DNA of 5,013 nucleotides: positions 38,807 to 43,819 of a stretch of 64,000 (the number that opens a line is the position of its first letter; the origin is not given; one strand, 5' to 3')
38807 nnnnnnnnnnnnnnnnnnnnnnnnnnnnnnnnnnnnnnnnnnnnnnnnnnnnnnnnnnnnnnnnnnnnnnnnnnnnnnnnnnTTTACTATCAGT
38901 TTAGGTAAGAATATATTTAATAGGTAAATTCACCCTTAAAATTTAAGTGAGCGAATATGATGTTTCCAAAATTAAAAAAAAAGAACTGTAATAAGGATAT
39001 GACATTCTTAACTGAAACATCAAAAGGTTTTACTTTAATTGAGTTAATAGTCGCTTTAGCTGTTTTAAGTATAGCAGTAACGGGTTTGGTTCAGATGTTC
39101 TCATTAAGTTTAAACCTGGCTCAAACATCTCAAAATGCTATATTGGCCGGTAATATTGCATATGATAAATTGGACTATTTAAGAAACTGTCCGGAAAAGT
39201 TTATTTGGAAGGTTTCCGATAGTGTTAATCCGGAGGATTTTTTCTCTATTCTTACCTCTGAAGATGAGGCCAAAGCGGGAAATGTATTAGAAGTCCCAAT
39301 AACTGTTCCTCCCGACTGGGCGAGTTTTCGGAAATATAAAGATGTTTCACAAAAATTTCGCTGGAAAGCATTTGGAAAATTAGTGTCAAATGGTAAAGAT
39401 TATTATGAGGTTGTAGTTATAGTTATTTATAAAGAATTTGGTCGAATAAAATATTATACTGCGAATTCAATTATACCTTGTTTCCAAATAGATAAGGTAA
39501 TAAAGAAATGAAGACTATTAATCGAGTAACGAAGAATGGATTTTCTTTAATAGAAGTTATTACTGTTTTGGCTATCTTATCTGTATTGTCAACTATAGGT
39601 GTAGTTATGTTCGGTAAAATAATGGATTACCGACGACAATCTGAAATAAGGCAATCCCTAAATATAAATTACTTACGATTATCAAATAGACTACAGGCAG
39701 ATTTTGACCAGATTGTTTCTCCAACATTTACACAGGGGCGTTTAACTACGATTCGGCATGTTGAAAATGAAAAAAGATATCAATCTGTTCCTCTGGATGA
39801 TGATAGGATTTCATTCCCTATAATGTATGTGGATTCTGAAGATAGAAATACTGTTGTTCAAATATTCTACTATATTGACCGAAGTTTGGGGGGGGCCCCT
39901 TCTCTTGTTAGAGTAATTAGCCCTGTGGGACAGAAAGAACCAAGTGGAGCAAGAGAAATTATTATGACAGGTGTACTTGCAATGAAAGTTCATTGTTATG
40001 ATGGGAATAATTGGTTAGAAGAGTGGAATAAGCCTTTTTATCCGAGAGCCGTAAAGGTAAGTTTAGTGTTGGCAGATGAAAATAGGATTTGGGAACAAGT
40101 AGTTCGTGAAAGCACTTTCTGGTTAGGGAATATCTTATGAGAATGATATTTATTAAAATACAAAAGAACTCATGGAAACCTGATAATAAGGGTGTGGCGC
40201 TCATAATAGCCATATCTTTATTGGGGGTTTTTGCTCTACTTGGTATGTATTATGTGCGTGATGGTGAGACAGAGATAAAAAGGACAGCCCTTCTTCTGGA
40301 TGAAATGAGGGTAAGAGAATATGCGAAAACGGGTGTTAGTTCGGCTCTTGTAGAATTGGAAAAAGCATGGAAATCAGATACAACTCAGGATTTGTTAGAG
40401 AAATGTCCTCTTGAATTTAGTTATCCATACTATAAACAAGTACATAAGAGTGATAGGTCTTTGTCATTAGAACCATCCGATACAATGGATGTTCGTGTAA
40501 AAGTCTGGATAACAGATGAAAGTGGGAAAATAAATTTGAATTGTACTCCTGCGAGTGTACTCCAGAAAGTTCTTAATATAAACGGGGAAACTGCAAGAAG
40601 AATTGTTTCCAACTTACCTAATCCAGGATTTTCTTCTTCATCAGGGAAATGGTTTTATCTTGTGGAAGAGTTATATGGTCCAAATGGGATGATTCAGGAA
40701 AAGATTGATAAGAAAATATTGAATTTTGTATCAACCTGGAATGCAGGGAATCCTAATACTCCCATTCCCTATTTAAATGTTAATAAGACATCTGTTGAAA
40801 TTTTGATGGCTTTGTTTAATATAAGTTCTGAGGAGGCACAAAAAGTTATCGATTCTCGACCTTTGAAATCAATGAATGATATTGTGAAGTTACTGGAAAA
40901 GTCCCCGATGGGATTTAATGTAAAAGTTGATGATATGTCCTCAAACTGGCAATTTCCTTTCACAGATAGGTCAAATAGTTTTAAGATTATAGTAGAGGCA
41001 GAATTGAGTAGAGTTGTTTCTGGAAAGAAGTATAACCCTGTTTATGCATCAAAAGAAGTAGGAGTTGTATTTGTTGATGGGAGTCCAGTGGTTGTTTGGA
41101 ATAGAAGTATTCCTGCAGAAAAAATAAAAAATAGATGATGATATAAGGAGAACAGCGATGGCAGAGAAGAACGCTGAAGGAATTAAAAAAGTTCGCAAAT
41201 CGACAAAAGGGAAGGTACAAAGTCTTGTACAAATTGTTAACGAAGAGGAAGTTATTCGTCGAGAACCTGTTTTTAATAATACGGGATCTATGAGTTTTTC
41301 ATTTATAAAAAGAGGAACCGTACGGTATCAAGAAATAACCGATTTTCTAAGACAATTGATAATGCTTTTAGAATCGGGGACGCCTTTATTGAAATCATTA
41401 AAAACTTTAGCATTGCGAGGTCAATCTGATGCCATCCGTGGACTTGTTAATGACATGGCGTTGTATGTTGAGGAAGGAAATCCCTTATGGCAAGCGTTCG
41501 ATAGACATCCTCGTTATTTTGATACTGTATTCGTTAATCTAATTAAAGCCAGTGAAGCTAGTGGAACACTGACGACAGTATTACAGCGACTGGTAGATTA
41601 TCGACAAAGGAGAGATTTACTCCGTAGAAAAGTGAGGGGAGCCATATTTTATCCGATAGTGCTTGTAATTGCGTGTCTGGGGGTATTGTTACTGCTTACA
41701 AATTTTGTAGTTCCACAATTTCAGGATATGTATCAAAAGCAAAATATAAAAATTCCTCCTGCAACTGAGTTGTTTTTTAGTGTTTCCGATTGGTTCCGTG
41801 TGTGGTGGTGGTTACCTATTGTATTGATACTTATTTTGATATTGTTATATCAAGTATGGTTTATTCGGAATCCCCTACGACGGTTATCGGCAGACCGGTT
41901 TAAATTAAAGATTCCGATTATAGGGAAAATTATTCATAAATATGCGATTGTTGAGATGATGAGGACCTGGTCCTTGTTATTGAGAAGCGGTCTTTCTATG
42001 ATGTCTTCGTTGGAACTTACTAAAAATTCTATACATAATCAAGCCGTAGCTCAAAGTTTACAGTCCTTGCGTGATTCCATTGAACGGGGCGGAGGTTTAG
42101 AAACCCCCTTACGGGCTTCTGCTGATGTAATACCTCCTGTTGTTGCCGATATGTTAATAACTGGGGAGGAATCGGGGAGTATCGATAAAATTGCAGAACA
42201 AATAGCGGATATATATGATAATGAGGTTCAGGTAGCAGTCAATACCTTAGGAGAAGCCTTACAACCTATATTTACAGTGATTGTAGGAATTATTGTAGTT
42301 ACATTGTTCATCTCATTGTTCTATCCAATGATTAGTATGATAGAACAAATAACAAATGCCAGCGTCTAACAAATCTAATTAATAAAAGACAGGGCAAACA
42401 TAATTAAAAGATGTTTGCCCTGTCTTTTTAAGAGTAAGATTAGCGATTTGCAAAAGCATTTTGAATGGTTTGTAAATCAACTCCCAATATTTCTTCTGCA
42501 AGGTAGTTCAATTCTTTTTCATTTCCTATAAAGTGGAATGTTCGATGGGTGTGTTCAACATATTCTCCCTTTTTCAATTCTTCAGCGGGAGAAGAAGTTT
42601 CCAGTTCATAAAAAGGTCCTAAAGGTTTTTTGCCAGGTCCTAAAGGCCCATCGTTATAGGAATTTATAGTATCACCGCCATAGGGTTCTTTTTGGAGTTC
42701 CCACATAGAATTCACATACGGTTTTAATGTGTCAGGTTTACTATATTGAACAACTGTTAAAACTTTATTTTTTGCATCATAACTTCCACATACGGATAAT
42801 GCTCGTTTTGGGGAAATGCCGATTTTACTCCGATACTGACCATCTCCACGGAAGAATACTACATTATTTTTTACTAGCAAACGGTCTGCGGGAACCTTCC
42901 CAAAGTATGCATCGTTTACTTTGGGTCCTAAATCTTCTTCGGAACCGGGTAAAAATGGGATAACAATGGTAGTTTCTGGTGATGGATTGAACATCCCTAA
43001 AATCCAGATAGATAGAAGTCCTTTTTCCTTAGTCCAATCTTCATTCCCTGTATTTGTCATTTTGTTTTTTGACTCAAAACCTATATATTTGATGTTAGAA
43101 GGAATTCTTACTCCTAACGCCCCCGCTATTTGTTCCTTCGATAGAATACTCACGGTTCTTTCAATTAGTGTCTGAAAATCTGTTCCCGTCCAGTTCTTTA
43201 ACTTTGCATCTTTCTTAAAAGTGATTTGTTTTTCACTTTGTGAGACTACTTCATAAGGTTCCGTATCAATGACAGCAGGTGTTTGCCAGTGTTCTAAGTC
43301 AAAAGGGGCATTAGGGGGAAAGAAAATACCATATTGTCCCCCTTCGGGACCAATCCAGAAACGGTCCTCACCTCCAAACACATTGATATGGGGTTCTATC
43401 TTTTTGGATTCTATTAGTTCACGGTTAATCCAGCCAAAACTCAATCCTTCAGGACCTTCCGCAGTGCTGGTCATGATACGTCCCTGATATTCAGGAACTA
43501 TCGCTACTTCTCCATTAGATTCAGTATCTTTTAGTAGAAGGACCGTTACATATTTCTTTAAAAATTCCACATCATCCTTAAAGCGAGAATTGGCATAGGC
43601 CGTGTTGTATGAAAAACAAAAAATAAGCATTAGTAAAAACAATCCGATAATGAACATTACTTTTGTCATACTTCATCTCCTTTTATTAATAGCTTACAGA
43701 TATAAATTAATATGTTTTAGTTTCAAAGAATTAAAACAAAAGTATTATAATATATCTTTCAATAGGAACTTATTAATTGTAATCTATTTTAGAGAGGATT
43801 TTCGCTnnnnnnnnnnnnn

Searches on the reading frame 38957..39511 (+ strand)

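Call 69: search_protein_families(library=pfam, proteins=[window:38957-39511:+], max_evalue=0.00001)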
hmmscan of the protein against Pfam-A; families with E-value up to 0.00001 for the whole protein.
window:38957-39511:+ (184 aa): 1 family
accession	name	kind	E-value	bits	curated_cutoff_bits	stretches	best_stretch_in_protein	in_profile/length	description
PF07963.17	N_methyl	-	1.4e-07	31.2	21.2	1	22-44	4-26/27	Prokaryotic N-terminal methylation motif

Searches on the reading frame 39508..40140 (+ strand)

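Call 69: search_protein_families(library=pfam, proteins=[window:39508-40140:+], max_evalue=0.00001)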
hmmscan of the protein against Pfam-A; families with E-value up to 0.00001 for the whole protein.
window:39508-40140:+ (210 aa): 2 families
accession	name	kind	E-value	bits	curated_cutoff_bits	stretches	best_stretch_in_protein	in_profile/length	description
PF11612.13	T2SSJ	-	1.6e-06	28.9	28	1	133-194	69-136/140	Type II secretion system (T2SS), protein J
PF07963.17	N_methyl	-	6.7e-06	25.9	21.2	0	9-30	4-25/27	Prokaryotic N-terminal methylation motif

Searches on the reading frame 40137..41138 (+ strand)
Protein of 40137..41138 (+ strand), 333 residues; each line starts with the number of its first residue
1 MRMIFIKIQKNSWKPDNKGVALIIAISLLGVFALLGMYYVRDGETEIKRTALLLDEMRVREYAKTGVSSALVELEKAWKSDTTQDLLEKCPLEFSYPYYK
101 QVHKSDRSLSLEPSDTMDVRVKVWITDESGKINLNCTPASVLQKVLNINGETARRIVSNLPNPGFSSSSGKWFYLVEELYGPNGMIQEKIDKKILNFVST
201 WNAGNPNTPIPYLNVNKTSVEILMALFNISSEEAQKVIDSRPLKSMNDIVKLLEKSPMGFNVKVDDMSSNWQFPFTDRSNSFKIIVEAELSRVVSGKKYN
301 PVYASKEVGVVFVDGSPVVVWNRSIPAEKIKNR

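Call 5: search_protein_families(library=pfam, proteins=[window:40137-41138:+], max_evalue=0.01)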
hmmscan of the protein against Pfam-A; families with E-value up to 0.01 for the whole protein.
window:40137-41138:+ (333 aa): 2 families
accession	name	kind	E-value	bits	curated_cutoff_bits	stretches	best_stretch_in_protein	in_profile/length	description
PF12836.13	HHH_3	-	1.6e-06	28.5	27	0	213-251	6-48/65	Helix-hairpin-helix motif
PF03934.19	T2SSK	-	1.9e-06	28.6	24.2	1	213-256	1-48/63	Type II secretion system (T2SS), protein K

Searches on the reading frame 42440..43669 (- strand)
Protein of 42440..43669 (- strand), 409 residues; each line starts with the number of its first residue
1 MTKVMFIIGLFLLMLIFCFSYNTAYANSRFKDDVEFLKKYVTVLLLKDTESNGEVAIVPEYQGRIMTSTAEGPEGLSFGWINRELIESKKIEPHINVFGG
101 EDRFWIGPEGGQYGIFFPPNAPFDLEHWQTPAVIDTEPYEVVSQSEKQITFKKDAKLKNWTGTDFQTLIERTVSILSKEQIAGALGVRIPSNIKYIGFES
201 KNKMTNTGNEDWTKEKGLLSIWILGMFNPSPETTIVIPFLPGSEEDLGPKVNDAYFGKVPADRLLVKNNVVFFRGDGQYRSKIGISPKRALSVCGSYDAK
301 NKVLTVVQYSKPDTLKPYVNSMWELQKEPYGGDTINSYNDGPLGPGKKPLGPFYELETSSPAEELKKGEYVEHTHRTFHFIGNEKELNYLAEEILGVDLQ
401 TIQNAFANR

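Call 5: search_protein_families(library=pfam, proteins=[window:42440-43669:-], max_evalue=0.01)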
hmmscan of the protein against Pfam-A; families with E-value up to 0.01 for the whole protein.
window:42440-43669:- (409 aa): 1 family
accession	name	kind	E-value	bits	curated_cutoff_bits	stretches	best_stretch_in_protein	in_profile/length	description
PF20583.3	DUF6786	-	1.3e-166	554.5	27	1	29-406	2-376/376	Family of unknown function (DUF6786)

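Call 6: search_protein_families(library=ncbifam, proteins=[window:42440-43669:-], max_evalue=0.01)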
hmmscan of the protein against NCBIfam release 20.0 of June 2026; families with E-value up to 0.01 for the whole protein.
window:42440-43669:- (409 aa): 0 families
